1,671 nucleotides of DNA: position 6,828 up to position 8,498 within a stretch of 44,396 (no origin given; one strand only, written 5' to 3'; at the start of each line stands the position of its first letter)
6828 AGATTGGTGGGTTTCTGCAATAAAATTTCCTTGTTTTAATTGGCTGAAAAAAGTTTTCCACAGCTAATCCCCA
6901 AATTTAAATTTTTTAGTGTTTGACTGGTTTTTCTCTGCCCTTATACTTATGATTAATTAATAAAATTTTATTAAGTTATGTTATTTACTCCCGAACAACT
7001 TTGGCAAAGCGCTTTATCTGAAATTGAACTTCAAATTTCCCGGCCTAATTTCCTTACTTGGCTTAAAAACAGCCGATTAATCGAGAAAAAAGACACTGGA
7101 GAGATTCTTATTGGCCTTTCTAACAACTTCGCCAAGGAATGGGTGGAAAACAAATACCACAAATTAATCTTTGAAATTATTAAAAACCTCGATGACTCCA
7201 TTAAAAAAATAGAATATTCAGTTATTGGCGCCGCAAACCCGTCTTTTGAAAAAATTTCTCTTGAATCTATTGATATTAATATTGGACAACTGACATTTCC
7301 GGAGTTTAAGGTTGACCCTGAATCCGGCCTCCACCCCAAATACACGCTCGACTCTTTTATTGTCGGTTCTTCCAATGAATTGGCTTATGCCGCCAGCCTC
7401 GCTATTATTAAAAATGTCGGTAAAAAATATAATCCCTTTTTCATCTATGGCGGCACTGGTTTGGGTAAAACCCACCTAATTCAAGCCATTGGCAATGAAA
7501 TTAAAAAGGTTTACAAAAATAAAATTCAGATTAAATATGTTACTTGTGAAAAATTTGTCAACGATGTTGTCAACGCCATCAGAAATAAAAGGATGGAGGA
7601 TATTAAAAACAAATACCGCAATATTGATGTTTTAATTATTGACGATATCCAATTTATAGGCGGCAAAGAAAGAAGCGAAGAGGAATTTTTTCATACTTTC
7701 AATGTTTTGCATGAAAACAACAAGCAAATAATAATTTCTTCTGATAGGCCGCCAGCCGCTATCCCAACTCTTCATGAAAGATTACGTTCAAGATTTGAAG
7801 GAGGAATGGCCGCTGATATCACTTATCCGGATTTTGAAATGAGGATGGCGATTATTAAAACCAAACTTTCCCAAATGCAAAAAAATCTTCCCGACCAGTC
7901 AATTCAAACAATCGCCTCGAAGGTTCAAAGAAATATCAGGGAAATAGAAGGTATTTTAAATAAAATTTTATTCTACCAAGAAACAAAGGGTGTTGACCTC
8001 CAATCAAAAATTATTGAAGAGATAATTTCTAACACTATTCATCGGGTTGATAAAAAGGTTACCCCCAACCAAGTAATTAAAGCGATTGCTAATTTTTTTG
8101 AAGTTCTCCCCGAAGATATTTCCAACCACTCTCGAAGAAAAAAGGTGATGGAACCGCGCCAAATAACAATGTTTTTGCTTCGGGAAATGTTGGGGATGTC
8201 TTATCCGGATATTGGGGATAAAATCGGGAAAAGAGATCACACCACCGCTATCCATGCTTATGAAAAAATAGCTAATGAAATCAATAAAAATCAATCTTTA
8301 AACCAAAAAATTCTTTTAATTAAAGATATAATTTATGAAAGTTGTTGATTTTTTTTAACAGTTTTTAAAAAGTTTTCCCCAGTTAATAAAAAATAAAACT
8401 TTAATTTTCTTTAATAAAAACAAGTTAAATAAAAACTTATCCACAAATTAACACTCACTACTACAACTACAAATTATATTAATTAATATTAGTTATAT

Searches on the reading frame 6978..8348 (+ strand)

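Call 11: search_protein_families(library=pfam, proteins=[window:6978-8348:+])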
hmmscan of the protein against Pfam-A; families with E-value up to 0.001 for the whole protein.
window:6978-8348:+ (456 aa): 7 families
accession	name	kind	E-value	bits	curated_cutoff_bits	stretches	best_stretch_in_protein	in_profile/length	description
PF00308.24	Bac_DnaA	-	1.2e-66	224.3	23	1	118-279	1-161/162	Bacterial DnaA ATPAse domain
PF08299.17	Bac_DnaA_C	-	2.9e-24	85.3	31.5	1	364-431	2-69/69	Bacterial dnaA protein helix-turn-helix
PF11638.13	DnaA_N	-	6.9e-12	45.4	24.6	1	7-69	2-64/65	DnaA N-terminal domain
PF01695.23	IstB_IS21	-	7.7e-11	42.4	24.1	1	139-257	81-194/238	IstB-like ATP binding protein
PF00004.35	AAA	-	2.5e-07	31.6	21.2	1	156-273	3-127/131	ATPase family associated with various cellular activities (AAA)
PF13401.12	AAA_22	-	3.1e-05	24.7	27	0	154-249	8-114/130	AAA domain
PF13173.12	AAA_14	-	0.00011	22.7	27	1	152-254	3-96/129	AAA domain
